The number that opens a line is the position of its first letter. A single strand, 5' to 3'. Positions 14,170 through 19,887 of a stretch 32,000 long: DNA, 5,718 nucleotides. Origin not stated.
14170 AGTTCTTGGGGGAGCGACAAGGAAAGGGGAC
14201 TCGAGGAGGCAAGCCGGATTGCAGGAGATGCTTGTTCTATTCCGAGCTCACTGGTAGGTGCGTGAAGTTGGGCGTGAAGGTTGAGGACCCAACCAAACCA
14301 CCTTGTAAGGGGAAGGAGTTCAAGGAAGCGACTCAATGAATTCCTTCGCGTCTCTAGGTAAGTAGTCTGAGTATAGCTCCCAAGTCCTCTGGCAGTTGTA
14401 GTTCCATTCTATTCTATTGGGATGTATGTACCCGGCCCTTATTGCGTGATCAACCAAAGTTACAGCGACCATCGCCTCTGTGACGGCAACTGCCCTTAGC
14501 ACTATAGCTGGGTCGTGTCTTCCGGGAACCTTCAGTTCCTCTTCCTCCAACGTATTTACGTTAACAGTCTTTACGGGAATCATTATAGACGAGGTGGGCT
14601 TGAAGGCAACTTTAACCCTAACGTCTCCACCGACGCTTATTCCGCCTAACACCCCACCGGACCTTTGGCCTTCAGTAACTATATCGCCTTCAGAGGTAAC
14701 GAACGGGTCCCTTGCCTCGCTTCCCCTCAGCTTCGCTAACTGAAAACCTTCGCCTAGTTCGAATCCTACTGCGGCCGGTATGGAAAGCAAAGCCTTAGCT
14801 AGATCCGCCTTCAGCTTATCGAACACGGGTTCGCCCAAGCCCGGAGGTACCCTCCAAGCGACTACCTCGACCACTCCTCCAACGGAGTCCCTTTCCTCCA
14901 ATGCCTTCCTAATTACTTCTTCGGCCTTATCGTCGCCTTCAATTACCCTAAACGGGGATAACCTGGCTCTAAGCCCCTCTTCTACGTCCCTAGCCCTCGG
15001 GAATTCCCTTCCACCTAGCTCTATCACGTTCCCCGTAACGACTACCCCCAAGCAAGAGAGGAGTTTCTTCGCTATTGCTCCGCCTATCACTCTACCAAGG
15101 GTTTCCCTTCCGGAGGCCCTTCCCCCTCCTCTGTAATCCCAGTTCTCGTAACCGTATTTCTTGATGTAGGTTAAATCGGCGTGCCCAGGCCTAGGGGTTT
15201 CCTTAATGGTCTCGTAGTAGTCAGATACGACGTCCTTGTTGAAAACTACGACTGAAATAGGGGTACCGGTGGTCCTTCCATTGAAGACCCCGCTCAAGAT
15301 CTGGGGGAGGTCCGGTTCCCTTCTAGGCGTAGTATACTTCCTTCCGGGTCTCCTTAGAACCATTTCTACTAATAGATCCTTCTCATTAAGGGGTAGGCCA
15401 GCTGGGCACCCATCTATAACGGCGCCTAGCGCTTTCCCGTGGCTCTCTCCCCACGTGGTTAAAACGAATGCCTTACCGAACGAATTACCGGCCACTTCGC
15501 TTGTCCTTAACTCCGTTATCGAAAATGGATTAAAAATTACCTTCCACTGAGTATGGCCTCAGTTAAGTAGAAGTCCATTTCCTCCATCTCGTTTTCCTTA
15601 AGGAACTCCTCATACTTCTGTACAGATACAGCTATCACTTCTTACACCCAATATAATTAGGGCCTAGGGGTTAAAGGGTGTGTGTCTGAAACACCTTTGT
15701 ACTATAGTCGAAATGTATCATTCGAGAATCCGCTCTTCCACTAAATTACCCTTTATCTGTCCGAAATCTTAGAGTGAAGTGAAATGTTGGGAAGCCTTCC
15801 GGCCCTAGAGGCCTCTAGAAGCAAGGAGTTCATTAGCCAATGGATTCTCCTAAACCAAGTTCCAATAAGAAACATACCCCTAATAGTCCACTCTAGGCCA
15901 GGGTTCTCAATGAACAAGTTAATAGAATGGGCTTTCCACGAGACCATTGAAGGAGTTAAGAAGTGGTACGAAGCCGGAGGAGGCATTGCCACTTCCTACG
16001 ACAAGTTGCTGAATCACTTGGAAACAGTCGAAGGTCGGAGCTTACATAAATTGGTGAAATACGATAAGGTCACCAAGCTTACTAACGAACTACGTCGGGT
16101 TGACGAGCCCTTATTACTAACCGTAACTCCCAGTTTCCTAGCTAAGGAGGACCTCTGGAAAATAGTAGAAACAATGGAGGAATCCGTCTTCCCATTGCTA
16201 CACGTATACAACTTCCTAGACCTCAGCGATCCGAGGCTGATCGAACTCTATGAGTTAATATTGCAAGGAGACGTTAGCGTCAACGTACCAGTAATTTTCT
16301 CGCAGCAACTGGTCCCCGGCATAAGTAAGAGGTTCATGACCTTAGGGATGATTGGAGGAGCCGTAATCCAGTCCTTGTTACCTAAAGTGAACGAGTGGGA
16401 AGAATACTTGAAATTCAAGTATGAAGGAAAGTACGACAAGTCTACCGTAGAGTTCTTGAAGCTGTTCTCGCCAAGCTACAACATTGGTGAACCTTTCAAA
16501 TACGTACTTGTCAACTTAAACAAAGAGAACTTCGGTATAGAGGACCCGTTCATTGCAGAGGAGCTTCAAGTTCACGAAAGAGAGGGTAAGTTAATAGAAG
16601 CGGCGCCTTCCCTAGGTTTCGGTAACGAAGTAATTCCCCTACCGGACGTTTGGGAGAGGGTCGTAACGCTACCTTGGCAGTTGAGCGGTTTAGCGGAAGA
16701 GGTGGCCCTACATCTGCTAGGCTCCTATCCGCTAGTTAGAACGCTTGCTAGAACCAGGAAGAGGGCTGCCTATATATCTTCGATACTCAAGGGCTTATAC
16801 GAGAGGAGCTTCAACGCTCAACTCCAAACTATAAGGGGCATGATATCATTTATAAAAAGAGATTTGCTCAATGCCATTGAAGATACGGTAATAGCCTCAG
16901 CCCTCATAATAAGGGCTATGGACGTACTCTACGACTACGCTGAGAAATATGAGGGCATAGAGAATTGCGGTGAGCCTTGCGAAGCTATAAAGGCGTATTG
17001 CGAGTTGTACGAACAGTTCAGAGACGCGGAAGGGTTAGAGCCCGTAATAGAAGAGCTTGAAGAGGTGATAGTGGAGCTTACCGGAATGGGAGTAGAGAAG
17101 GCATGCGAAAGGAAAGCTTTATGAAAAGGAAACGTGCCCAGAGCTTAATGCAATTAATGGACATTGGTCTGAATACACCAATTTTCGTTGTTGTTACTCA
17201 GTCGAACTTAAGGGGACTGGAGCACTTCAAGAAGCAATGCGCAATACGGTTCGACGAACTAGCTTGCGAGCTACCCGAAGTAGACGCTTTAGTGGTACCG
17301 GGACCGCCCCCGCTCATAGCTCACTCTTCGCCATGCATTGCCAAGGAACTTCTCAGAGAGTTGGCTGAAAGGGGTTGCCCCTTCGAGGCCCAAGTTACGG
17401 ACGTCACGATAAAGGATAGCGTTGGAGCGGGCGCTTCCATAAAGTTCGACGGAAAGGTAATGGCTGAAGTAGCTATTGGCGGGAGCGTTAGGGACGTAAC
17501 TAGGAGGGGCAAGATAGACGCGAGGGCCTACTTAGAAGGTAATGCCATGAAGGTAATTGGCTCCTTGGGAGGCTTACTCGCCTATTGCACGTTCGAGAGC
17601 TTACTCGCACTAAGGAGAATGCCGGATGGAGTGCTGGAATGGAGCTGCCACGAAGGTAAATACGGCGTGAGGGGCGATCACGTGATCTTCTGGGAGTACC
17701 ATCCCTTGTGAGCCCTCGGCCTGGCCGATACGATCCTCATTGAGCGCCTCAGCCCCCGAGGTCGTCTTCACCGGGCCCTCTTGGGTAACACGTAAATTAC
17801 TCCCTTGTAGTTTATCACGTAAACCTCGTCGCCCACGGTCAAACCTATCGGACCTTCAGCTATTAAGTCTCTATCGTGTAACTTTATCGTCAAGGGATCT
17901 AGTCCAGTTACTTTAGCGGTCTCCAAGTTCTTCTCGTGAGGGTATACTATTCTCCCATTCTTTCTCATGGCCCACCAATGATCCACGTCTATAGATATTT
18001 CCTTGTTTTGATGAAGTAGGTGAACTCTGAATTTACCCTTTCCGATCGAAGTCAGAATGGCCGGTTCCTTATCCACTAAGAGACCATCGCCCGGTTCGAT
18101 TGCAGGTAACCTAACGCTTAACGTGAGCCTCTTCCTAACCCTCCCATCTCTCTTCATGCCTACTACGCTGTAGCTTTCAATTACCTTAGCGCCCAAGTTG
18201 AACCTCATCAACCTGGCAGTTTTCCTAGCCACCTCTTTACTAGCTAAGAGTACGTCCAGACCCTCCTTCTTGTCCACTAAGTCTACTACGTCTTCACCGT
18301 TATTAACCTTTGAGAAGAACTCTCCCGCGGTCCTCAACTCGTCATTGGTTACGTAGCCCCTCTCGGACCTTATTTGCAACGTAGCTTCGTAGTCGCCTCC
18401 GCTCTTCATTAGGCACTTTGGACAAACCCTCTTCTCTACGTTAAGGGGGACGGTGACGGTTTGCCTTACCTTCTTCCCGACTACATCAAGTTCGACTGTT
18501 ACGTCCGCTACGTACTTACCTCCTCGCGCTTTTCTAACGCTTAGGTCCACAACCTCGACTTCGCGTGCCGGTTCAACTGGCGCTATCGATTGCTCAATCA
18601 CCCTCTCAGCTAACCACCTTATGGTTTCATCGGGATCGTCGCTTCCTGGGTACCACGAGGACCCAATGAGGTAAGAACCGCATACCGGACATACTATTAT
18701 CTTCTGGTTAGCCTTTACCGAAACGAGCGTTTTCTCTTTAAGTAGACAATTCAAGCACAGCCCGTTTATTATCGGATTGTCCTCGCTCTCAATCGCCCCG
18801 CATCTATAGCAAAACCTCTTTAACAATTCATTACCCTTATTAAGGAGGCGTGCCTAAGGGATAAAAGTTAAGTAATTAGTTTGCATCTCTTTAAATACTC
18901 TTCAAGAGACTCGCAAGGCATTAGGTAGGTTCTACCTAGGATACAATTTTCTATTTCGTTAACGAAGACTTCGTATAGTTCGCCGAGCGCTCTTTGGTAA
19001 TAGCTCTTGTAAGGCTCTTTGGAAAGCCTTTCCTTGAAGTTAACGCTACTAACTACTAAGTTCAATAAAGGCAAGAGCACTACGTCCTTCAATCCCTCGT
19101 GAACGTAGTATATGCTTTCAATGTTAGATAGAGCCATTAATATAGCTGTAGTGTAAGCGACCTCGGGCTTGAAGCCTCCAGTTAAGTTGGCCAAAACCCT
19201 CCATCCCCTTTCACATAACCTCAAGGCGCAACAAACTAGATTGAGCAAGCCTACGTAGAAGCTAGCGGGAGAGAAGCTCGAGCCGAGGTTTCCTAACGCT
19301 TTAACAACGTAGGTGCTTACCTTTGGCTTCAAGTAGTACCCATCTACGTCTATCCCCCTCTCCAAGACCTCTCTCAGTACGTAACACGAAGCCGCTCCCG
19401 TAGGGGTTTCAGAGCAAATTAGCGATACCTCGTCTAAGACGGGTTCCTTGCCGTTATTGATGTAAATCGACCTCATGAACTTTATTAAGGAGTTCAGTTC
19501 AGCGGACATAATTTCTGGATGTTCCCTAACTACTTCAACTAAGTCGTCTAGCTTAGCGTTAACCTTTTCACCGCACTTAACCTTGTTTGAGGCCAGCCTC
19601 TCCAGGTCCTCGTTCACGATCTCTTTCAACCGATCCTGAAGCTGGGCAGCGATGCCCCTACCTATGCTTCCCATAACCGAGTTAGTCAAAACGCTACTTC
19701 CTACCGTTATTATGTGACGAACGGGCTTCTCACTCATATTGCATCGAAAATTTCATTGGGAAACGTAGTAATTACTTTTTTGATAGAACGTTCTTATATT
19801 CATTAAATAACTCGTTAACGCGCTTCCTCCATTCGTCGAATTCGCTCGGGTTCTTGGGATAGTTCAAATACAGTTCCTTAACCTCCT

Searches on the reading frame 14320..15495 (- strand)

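Call 30: search_protein_families(library=ncbifam, proteins=[window:14320-15495:-], max_evalue=0.01)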
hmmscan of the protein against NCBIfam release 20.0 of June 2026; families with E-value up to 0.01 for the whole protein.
window:14320-15495:- (391 aa): 3 families
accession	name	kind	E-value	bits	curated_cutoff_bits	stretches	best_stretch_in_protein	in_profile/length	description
NF003793.1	PRK05382.1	equivalog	1.5e-123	412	321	1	12-353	2-344/344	chorismate synthase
TIGR00033.1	aroC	equivalog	1.1e-120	402.8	212.2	1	11-354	2-347/351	chorismate synthase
NF009113.0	PRK12463.1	equivalog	2e-43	148.8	799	1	14-350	5-363/390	chorismate synthase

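Call 31: search_protein_families(library=pfam, proteins=[window:14320-15495:-], max_evalue=0.001)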
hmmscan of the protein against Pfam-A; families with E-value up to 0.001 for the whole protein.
window:14320-15495:- (391 aa): 1 family
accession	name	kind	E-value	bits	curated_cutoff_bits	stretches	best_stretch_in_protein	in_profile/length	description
PF01264.26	Chorismate_synt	-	1e-120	402.8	27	1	10-351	1-326/327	Chorismate synthase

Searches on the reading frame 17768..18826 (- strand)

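Call 31: search_protein_families(library=pfam, proteins=[window:17768-18826:-], max_evalue=0.001)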
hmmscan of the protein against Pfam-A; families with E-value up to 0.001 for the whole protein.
window:17768-18826:- (352 aa): 1 family
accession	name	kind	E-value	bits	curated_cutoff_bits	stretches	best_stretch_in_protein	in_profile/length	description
PF04981.18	NMD3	-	1.6e-44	152.7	24.9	1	6-240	1-243/243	NMD3 family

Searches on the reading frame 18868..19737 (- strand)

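Call 31: search_protein_families(library=pfam, proteins=[window:18868-19737:-], max_evalue=0.001)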
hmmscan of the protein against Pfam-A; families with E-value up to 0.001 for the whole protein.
window:18868-19737:- (289 aa): 1 family
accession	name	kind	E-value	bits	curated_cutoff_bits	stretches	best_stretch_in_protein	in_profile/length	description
PF09651.16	Cas_APE2256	-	1.4e-23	83.7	24.8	1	77-224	3-135/136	CRISPR-associated protein (Cas_APE2256)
